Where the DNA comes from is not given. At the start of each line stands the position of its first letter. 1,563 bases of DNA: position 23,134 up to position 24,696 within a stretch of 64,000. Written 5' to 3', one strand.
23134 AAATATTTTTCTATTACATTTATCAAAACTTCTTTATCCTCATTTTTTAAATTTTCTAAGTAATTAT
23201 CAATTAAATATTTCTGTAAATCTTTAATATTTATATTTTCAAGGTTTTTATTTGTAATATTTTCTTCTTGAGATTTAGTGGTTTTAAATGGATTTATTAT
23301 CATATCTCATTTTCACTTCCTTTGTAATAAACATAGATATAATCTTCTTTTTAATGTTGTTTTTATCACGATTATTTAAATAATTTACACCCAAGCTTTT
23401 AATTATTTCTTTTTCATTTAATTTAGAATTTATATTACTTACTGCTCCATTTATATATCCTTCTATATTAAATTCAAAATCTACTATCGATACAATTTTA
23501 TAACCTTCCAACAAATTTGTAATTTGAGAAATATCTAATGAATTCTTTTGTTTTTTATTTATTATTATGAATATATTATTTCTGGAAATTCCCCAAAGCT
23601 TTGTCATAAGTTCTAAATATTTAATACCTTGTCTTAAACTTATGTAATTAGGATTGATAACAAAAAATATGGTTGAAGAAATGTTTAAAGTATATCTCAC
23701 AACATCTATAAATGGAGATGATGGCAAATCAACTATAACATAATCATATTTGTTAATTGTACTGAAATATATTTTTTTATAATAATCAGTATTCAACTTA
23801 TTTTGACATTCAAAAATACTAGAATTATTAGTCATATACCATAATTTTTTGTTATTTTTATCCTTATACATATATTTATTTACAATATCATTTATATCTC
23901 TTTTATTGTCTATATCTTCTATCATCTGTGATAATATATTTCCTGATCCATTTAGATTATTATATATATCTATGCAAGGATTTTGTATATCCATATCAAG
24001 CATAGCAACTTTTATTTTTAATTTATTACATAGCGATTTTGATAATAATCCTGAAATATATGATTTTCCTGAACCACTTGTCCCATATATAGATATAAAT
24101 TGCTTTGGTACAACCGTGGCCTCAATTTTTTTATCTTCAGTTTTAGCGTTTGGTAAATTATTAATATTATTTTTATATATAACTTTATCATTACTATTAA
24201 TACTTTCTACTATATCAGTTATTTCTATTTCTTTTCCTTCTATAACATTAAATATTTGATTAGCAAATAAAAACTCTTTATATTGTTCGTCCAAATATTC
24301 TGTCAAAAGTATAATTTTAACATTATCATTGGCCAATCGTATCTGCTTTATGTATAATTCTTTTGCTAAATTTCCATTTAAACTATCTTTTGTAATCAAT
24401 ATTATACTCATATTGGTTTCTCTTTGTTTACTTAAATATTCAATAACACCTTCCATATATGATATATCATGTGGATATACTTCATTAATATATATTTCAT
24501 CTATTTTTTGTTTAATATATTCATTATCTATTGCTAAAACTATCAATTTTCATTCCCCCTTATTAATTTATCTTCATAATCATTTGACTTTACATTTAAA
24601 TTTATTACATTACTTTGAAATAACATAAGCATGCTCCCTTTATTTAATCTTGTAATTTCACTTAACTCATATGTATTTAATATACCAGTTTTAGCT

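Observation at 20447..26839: Chimeric secretion-ATPase operon: split VirB4-type ATPase + TadZ/CpaE-like + TadA/CpaF(VirB11)-like + TadB/GspF-like + unknown protein, with no pilin, peptidase, relaxase or coupling protein, embedded among sporulation regulators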

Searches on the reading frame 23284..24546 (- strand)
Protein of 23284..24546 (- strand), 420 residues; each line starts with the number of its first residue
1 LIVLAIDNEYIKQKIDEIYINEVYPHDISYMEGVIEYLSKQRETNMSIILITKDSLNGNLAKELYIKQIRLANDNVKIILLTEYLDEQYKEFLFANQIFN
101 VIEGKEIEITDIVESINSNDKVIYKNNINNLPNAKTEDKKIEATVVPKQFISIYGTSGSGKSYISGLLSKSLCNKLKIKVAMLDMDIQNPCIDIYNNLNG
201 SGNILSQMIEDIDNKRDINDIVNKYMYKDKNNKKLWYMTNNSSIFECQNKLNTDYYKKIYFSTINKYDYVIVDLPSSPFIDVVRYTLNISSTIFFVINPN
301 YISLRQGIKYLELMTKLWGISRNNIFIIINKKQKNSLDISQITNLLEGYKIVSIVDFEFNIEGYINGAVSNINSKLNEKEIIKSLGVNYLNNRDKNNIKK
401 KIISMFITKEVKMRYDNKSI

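Call 4: search_protein_families(library=pfam, max_evalue=0.1, proteins=[window:23284-24546:-])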
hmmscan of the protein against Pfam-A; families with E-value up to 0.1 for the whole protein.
window:23284-24546:- (420 aa): 7 families
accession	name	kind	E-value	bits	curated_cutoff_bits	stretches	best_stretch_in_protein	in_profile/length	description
PF01656.29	CbiA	-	1.2e-06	28.9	25.4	1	154-355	5-109/125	CobQ/CobB/MinD/ParA nucleotide binding domain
PF01935.23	DUF87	-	4.8e-05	24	23.2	1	151-185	26-60/220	Helicase HerA, central domain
PF10609.15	ParA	-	0.00046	20.1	27.1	1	155-277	11-122/246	NUBPL iron-transfer P-loop NTPase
PF13238.12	AAA_18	-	0.0052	17.7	29.4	1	151-198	1-44/128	AAA domain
PF00005.33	ABC_tran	-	0.045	14.8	25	0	140-172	3-35/137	ABC transporter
PF14532.12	Sigma54_activ_2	-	0.093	13.4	25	0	151-186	24-59/138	Sigma-54 interaction domain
PF13401.12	AAA_22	-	0.094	13.5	27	0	148-188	5-33/130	AAA domain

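Call 5: search_protein_families(library=ncbifam, max_evalue=0.1, proteins=[window:23284-24546:-])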
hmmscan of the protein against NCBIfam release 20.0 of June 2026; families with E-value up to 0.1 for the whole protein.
window:23284-24546:- (420 aa): 4 families
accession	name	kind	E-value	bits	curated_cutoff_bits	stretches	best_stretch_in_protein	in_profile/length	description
TIGR02857.1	CydD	equivalog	0.0047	15.9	435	1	95-171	294-371/529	thiol reductant ABC exporter subunit CydD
TIGR04520.1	ECF_ATPase_1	equivalog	0.016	14.7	315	1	138-186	18-65/269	energy-coupling factor transporter ATPase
TIGR03018.1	pepcterm_TyrKin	hypoth_equivalog_domain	0.025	13.9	230.65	0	156-222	44-107/207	XrtA-associated tyrosine autokinase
TIGR03420.1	DnaA_homol_Hda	equivalog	0.038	13.5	194.8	1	147-240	37-130/226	DnaA regulatory inactivator Hda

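Call 25: search_protein_families(library=padloc, max_evalue=0.01, proteins=[window:23284-24546:-])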
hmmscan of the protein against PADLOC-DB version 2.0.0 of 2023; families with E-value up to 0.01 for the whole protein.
window:23284-24546:- (420 aa): 0 families

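Call 41: search_solved_structures(query=A3, max_evalue=1)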
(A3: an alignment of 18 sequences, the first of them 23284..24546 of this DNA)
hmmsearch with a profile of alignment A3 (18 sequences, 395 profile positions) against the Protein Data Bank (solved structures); distinct sequences matched with E-value up to 1: 260 (the best 60 are shown).
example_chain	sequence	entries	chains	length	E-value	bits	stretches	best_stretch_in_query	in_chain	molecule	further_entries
4v03_A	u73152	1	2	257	4.4e-15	58.5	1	143-325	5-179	SITE-DETERMINING PROTEIN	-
3ea0_A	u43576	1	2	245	7.1e-15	57.8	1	150-336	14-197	ATPase, ParA family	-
4v02_A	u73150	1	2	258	7.9e-14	54.3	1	143-325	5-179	SITE-DETERMINING PROTEIN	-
1ion_A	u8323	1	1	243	5.1e-12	48.4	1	142-300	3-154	PROBABLE CELL DIVISION INHIBITOR MIND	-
4jmp_A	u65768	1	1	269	6.5e-11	44.7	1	142-302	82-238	C-terminal fragment of CapA, Protein tyrosine kinase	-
3bfv_A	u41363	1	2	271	6.5e-11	44.7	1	142-302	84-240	Membrane protein CapA1, Protein tyrosine kinase,Protein tyrosine kinase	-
1g3q_A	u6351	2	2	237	6.9e-11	44.6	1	143-299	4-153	CELL DIVISION INHIBITOR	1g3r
4rz2_A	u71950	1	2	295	8.5e-11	44.3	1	136-324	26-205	Site-determining protein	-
3cio_A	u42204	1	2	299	8.2e-10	41.1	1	136-265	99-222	Tyrosine-protein kinase etk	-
4rz3_A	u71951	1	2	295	1.8e-09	40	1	136-324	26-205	Site-determining protein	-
4jlv_A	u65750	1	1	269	2.2e-09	39.7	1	136-321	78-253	C-terminal fragment of Membrane protein CapA1, Putative uncharacterized protein capB1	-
2ved_A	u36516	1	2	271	2.9e-09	39.3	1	142-302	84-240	MEMBRANE PROTEIN CAPA1, PROTEIN TYROSINE KINASE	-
6u1q_A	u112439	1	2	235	4.2e-09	38.8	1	148-291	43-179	VpsO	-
6z0p_A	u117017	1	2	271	6.2e-09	38.2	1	138-284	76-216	BceF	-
6riq_C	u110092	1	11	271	7.5e-09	37.9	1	143-307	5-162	Site-determining protein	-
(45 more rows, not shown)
